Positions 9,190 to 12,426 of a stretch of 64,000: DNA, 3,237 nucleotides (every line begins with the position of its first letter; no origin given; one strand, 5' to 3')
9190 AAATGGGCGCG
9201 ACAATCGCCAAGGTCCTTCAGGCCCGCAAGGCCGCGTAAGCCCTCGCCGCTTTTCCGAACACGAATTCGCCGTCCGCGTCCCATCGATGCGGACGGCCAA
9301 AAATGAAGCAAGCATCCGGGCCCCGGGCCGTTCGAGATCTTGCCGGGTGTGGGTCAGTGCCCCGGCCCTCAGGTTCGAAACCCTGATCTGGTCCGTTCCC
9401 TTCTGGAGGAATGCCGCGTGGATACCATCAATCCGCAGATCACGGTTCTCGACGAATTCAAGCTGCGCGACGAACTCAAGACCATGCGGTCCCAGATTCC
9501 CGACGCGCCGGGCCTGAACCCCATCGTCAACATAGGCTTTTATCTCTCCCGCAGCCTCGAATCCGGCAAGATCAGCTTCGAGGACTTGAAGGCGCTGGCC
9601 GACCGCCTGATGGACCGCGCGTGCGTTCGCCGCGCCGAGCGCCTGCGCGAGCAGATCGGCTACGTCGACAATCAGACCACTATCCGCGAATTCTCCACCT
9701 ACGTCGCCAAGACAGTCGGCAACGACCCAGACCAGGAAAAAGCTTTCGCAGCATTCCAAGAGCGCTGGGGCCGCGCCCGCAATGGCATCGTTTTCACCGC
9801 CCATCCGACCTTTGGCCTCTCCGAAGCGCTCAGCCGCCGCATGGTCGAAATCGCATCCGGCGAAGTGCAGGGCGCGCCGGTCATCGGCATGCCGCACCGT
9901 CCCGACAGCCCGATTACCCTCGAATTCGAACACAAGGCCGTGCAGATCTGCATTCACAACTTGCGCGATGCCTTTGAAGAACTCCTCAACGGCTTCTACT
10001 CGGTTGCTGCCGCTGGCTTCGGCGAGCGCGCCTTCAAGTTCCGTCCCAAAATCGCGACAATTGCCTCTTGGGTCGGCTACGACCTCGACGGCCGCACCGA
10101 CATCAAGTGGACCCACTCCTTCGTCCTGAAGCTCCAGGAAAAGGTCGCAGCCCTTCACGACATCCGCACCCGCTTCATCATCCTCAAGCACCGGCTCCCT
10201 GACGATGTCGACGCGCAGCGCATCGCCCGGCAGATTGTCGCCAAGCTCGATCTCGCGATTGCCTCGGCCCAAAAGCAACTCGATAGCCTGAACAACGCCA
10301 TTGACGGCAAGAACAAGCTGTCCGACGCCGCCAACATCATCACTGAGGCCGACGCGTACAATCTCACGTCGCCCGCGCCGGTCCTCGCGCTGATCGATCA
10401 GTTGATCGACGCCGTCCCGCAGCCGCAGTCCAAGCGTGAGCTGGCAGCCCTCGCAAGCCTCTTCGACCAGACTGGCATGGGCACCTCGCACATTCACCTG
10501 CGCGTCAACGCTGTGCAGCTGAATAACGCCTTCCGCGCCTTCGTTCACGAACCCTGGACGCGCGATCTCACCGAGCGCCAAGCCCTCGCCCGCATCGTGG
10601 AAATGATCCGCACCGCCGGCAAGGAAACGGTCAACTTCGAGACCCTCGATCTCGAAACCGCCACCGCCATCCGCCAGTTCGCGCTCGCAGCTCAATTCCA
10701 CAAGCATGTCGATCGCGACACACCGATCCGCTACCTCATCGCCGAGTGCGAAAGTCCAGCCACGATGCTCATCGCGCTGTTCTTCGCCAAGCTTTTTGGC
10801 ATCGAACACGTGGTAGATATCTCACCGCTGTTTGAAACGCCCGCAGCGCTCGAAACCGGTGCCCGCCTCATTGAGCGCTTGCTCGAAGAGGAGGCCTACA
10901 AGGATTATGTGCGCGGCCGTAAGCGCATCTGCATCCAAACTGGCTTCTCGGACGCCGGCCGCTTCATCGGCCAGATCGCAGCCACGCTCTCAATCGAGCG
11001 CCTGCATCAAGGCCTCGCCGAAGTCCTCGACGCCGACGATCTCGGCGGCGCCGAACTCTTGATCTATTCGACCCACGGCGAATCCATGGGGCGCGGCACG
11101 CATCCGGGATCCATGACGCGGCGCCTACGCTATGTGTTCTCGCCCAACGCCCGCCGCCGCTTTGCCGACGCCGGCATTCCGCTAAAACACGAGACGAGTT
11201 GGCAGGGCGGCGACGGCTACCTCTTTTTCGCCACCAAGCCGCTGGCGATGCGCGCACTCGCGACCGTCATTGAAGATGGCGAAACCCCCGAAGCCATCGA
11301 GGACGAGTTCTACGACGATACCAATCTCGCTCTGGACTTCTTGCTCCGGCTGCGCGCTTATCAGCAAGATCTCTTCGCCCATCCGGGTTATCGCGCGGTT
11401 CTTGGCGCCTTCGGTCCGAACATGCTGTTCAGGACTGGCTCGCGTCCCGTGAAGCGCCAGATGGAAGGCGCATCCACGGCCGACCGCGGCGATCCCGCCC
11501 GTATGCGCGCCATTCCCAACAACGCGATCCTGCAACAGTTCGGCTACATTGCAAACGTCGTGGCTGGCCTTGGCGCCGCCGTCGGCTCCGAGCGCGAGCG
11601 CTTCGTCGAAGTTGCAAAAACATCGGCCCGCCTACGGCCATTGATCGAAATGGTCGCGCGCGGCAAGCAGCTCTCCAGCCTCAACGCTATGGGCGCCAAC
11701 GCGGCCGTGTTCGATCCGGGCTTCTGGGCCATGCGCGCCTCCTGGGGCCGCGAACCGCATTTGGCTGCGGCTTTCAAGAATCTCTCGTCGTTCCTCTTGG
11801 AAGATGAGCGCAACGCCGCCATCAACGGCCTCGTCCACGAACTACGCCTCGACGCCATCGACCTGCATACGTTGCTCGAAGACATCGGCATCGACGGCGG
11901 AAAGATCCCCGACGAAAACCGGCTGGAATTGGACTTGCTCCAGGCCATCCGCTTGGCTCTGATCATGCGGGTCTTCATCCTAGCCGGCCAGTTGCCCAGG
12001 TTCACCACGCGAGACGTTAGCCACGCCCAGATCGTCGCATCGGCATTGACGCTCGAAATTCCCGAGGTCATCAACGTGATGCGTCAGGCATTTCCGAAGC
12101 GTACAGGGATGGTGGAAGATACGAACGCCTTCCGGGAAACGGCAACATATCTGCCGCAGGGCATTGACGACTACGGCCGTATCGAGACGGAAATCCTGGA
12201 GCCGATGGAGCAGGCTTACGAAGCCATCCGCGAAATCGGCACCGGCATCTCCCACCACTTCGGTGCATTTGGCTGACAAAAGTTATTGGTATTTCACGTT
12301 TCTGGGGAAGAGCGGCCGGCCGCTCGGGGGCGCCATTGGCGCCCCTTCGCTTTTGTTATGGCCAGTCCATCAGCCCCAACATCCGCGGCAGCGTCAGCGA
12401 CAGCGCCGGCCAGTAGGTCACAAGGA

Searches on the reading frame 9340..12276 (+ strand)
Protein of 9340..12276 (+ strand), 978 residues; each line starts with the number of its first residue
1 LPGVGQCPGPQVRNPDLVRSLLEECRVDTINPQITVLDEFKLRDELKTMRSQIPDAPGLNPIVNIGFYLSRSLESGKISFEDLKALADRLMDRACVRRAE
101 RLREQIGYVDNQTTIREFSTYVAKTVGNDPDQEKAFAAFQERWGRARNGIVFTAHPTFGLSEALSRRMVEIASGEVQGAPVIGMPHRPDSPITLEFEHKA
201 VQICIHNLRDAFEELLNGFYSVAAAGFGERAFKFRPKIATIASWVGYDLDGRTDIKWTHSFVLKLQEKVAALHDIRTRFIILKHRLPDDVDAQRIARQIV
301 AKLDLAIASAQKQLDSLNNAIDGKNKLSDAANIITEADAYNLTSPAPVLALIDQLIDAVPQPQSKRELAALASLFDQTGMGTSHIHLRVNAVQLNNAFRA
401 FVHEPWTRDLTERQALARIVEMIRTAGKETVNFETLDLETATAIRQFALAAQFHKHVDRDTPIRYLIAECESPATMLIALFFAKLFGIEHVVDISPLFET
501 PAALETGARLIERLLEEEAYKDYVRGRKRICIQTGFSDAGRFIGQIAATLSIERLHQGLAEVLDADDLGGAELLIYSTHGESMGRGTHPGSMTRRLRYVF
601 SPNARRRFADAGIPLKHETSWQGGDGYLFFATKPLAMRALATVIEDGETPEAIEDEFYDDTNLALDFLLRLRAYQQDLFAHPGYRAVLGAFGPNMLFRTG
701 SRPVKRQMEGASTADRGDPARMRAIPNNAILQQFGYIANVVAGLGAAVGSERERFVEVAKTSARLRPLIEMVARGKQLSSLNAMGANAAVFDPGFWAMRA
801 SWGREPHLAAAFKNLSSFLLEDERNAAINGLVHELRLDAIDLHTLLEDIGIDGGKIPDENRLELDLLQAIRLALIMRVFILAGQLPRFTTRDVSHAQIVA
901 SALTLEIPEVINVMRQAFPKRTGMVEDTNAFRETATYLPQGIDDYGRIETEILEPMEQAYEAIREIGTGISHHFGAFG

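Call 39: search_protein_families(library=pfam, proteins=[window:9340-12276:+], max_evalue=0.001)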
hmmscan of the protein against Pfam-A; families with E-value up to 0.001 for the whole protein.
window:9340-12276:+ (978 aa): 1 family
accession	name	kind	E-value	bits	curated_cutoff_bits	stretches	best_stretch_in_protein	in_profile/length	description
PF00311.23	PEPcase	-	9.9e-14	50.7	22.4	1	346-589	371-622/919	Phosphoenolpyruvate carboxylase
